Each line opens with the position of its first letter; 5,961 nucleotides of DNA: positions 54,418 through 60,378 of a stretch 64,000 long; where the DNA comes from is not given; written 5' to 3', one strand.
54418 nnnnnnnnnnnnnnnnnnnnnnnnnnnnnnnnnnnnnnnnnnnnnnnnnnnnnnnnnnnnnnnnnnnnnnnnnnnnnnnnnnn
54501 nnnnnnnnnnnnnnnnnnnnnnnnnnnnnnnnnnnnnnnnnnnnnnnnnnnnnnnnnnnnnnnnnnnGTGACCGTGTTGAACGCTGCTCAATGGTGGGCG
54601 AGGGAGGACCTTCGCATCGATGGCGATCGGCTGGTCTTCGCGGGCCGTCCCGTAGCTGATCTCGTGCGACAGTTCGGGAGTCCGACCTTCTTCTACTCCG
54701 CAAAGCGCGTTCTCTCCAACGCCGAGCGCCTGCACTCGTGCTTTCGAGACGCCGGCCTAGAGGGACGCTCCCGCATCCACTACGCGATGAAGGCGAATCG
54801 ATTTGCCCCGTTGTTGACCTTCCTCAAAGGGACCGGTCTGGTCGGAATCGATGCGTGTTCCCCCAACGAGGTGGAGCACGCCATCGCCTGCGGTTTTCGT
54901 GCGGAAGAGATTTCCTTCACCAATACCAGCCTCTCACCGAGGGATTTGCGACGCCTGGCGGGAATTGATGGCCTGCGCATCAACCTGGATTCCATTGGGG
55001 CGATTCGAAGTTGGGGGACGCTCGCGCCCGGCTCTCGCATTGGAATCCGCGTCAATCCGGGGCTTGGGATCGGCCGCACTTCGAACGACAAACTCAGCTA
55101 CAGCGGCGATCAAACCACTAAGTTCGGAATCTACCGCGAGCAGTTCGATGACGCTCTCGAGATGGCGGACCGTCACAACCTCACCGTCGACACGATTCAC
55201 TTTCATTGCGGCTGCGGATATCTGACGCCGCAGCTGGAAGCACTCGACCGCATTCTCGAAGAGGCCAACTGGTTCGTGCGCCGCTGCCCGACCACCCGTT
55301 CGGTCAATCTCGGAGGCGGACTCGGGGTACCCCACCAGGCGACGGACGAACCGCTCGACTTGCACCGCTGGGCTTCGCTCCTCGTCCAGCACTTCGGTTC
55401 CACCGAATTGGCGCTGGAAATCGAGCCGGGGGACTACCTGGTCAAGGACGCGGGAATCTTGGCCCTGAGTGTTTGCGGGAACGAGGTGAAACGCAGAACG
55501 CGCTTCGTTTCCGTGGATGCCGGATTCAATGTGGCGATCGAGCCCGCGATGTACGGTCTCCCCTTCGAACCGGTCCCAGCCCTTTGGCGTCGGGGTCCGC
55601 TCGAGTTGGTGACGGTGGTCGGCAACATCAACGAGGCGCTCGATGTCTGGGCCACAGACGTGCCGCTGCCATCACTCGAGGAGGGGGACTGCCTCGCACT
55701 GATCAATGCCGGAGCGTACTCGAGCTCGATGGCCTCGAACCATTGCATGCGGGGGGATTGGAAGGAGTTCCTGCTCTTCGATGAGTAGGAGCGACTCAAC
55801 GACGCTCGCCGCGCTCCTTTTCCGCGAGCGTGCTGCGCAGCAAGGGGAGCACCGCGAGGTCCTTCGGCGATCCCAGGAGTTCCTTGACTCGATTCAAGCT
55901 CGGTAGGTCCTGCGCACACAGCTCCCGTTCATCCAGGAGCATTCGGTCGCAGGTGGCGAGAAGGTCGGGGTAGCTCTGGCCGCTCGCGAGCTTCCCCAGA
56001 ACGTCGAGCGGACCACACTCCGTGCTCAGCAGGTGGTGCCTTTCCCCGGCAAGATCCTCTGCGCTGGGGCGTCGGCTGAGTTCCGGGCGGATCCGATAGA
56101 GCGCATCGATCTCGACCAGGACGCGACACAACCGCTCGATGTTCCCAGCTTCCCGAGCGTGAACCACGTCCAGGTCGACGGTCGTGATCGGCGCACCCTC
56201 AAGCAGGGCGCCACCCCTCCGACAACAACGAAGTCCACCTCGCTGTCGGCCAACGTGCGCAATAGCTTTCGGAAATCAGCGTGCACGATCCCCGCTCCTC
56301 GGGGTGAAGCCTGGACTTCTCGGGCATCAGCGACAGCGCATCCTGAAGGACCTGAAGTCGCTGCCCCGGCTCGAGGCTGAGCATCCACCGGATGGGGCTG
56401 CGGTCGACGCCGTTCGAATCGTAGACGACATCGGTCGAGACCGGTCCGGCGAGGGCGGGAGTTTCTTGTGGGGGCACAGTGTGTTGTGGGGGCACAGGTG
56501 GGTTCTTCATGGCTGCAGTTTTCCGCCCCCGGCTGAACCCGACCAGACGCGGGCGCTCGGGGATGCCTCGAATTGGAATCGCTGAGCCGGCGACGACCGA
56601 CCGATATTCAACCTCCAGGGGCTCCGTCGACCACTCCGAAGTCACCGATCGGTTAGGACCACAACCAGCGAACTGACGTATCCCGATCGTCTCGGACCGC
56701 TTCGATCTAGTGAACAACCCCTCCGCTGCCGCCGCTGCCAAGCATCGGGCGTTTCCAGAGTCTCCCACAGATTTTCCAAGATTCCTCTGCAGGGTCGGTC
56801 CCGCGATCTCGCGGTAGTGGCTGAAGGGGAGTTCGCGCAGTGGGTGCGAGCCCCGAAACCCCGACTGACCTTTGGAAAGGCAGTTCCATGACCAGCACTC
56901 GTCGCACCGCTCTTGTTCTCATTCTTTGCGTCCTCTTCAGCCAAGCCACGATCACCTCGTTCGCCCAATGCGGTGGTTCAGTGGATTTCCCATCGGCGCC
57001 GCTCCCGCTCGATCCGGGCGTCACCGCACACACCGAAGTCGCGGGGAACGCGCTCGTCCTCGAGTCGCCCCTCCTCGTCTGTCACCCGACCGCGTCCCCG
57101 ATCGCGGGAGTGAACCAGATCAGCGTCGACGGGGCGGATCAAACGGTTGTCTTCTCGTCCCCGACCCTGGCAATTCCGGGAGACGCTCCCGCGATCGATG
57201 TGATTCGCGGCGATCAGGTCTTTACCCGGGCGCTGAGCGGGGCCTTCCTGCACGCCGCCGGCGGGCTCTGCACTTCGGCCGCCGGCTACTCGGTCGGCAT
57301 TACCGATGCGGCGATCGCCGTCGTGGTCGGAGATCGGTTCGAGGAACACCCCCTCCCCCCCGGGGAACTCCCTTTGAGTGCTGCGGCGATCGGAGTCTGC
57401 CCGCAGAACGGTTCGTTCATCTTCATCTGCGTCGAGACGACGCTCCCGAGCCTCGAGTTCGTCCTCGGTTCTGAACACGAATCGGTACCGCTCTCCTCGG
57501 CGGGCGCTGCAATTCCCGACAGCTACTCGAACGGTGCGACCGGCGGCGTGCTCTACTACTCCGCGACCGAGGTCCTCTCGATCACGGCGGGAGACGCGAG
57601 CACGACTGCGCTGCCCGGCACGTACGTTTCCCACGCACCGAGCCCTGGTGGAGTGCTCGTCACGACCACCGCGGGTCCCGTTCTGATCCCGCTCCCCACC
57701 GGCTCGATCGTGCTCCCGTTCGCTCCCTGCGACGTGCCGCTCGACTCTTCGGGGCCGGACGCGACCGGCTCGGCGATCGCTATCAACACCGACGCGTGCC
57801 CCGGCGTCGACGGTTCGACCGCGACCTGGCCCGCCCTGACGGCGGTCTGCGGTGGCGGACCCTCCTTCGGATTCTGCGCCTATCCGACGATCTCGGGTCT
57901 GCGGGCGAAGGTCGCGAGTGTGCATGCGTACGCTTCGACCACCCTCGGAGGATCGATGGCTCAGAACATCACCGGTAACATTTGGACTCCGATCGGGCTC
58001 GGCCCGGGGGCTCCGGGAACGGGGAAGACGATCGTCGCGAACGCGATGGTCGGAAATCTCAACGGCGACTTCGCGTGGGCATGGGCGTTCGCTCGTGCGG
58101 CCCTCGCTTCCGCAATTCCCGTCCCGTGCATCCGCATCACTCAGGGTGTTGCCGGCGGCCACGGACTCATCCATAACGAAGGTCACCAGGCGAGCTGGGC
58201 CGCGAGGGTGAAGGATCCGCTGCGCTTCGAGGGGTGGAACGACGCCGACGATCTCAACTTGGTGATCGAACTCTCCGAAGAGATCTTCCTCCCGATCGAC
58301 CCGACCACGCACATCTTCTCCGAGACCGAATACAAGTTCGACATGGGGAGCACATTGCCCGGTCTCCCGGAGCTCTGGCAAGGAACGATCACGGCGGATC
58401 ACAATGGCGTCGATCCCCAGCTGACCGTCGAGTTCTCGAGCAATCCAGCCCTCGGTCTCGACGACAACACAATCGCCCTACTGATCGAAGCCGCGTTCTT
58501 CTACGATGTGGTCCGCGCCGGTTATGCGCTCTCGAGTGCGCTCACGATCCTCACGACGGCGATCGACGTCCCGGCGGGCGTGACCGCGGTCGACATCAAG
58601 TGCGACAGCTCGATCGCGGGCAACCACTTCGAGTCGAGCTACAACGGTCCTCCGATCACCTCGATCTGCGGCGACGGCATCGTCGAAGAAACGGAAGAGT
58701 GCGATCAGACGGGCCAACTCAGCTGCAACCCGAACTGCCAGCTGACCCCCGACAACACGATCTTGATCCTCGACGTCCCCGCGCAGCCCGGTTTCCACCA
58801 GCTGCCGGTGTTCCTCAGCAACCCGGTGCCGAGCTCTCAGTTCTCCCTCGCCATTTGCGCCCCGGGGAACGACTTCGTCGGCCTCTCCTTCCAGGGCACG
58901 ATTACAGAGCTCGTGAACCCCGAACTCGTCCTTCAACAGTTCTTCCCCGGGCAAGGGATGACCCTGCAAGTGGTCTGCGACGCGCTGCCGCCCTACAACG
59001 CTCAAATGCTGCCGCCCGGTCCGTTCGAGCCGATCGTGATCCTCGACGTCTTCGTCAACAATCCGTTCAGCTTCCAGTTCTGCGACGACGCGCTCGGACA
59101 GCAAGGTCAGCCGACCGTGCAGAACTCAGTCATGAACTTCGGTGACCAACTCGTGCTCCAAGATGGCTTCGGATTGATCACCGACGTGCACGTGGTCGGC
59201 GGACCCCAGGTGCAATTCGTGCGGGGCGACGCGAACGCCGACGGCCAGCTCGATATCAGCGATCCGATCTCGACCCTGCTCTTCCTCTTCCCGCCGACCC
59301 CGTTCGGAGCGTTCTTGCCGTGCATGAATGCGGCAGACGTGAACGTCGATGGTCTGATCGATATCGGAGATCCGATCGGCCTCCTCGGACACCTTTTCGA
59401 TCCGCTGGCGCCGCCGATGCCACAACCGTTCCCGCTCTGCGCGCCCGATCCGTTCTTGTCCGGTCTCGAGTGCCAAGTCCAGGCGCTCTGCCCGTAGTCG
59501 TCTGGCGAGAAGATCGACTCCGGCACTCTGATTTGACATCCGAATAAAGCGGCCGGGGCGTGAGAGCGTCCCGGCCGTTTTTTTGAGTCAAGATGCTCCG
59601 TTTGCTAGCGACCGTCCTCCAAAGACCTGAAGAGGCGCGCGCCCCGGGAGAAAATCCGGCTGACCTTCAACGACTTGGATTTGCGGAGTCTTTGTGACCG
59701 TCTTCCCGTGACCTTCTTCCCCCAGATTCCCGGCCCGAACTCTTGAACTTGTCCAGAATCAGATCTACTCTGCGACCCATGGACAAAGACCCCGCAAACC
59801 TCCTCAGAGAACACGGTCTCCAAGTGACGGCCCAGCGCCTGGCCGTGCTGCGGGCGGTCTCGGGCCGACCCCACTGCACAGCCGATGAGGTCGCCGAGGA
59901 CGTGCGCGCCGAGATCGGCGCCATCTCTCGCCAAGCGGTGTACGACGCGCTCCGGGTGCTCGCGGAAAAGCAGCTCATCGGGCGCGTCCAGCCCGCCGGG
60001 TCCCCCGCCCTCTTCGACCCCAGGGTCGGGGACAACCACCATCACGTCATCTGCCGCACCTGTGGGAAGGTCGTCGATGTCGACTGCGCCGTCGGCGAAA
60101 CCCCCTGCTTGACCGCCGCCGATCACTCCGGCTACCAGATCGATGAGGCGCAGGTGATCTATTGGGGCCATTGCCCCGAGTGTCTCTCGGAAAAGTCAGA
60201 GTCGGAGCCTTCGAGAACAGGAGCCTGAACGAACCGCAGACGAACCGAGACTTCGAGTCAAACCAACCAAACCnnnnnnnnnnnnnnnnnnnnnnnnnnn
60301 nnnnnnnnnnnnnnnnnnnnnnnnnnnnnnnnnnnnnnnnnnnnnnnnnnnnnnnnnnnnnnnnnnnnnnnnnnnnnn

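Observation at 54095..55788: Bacterial SET-domain protein translationally coupled to a PLP-dependent Orn/DAP decarboxylase, divergent from DksA/TraR and MarR regulators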

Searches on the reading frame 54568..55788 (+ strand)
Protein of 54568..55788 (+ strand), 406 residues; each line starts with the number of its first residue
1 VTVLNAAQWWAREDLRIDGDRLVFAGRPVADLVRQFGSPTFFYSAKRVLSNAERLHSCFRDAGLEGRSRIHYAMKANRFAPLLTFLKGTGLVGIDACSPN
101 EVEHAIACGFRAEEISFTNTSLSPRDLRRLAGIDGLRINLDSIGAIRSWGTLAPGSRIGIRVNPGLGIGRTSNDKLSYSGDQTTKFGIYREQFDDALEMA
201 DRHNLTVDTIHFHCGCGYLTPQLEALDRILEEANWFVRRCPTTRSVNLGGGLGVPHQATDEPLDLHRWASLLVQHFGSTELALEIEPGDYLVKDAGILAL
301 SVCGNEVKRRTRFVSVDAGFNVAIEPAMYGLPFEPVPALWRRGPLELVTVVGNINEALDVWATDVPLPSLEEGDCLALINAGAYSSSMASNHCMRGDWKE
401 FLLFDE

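Call 4: search_protein_families(library=pfam, proteins=[window:54568-55788:+], max_evalue=0.01)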
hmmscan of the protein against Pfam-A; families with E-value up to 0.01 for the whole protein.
window:54568-55788:+ (406 aa): 2 families
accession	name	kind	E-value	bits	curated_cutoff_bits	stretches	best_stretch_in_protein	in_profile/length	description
PF02784.22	Orn_Arg_deC_N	-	2.4e-29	102.9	23.4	1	64-292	16-246/247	Pyridoxal-dependent decarboxylase, pyridoxal binding domain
PF00278.28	Orn_DAP_Arg_deC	-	2.3e-14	53.9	23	1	290-382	2-95/95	Pyridoxal-dependent decarboxylase, C-terminal sheet domain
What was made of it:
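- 54568..55788 (+): BurI-type fold-type III PLP decarboxylase, 406 aa. Predicted S-methylmethionine decarboxylase (SMM -> DMSP-amine + CO2). PF02784 plus PF00278 (call 4).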

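Call 6: search_protein_families(library=ncbifam, proteins=[window:54568-55788:+], max_evalue=0.01)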
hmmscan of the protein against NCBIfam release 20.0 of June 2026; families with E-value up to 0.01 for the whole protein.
window:54568-55788:+ (406 aa): 7 families
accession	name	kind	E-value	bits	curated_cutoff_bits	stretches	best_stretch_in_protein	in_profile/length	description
TIGR01048.1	lysA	equivalog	4e-69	233.1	297.9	1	21-402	8-394/417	diaminopimelate decarboxylase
NF006515.0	PRK08961.1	equivalog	8.3e-54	182.8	802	1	35-402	500-858/861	bifunctional aspartate kinase/diaminopimelate decarboxylase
TIGR03099.1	dCO2ase_PEP1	hypoth_equivalog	2.4e-39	135.6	478.45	1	17-390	3-384/398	pyridoxal-dependent decarboxylase, exosortase A system-associated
NF052544.1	OrLyDeCDokD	equivalog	6.3e-17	61.3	700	1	18-297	22-314/461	ornithine/lysine decarboxylase DokD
TIGR01047.1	nspC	equivalog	1.8e-09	36.5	409.05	1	38-303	3-249/380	carboxynorspermidine decarboxylase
TIGR01273.1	speA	equivalog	0.00099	17.7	624.1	1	163-259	188-292/624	arginine decarboxylase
NF003763.0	PRK05354.1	equivalog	0.0013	17.3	369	1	157-260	198-301/636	biosynthetic arginine decarboxylase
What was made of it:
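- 54568..55788 (+): LysA model 233.1 bits, below the 297.9 cut-off (call 6).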

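Call 19: search_solved_structures(query=window:54568-55788:+, max_evalue=1e-10, show_alignments=1)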
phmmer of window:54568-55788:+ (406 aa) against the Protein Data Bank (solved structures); distinct sequences matched with E-value up to 1e-10: 22.
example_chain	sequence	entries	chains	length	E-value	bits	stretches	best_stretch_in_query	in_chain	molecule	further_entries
1knw_A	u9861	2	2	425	1e-36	130.1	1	62-400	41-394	Diaminopimelate decarboxylase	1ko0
2p3e_A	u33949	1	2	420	2.2e-32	115.8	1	19-402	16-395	Diaminopimelate decarboxylase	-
3c5q_A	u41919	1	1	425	4.6e-32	114.8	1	59-403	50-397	Diaminopimelate decarboxylase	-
2qgh_A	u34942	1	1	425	7e-32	114.2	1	59-403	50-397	Diaminopimelate decarboxylase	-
4xg1_A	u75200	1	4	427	1.5e-30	109.8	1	20-402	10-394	Diaminopimelate decarboxylase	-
7jpj_A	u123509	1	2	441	1.5e-29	106.5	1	36-391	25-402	Diaminopimelate decarboxylase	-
3n2b_A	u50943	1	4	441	1.5e-28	103.2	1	26-396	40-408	Diaminopimelate decarboxylase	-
2yxx_A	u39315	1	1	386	1.6e-28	103.1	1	36-393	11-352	Diaminopimelate decarboxylase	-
3vab_A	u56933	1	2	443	1.1e-26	97.1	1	30-393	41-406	Diaminopimelate decarboxylase 1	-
1tuf_A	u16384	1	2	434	2.3e-26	96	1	16-397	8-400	Diaminopimelate decarboxylase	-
1twi_A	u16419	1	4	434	2.4e-26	95.9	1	16-397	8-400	Diaminopimelate decarboxylase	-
5x7m_A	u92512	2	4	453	9.3e-23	84.1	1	7-392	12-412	Diaminopimelate decarboxylase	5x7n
6n2f_A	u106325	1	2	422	2.3e-22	82.8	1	25-395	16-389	Diaminopimelate decarboxylase 2, chloroplastic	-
6n2a_A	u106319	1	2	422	4.6e-22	81.8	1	24-395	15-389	Diaminopimelate decarboxylase 1, chloroplastic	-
7ru7_A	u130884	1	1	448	7.7e-18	67.9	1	29-393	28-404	L-glutamyl-[BtrI acyl-carrier protein] decarboxylase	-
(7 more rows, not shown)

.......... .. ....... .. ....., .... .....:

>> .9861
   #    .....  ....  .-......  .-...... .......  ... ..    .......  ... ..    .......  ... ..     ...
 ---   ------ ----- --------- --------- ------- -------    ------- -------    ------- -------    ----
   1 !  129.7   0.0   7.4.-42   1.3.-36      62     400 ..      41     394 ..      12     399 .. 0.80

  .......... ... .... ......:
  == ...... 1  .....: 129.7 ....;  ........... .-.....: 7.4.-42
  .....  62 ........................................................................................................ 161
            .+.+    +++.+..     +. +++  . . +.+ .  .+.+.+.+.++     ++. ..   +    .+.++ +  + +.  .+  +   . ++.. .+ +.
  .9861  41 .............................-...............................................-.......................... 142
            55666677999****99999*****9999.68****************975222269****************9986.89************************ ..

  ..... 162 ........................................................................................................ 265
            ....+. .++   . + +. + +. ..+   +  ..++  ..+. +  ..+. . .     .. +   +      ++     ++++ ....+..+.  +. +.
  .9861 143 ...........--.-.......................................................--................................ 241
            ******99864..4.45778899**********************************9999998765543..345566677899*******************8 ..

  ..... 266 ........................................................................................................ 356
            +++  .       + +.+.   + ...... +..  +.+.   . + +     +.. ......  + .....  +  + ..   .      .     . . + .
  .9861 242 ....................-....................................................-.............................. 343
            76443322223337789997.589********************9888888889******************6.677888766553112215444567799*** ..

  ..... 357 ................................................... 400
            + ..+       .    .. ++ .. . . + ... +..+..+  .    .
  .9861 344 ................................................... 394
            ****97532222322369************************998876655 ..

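Call 43: list_cluster_members(proteins=[P0001, window:54568-55788:+, P0002])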
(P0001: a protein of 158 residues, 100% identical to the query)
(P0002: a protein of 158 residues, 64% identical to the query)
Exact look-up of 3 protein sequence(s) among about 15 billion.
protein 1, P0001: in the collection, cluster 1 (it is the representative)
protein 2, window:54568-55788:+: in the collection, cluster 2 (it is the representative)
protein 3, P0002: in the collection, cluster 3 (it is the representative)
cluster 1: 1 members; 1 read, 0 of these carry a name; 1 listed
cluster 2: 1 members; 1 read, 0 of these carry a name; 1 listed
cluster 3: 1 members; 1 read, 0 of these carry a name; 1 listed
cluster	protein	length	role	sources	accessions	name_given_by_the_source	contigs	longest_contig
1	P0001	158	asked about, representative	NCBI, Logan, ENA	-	-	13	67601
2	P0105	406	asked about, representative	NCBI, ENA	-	-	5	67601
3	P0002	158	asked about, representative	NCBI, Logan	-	-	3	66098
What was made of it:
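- Tried and rejected: An exact-sequence cluster look-up gave no names (call 43).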

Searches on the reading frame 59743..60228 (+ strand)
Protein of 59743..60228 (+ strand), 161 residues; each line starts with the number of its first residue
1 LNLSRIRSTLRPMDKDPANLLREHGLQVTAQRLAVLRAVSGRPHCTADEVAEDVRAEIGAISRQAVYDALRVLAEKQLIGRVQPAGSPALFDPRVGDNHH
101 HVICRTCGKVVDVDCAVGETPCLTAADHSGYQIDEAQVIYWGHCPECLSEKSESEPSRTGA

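Call 4: search_protein_families(library=pfam, proteins=[window:59743-60228:+], max_evalue=0.01)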
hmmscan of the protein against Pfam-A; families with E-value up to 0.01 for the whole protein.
window:59743-60228:+ (161 aa): 1 family
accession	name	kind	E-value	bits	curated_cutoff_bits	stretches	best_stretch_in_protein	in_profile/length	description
PF01475.25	FUR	-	8e-19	68.4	23.1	1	24-138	2-118/121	Ferric uptake regulator family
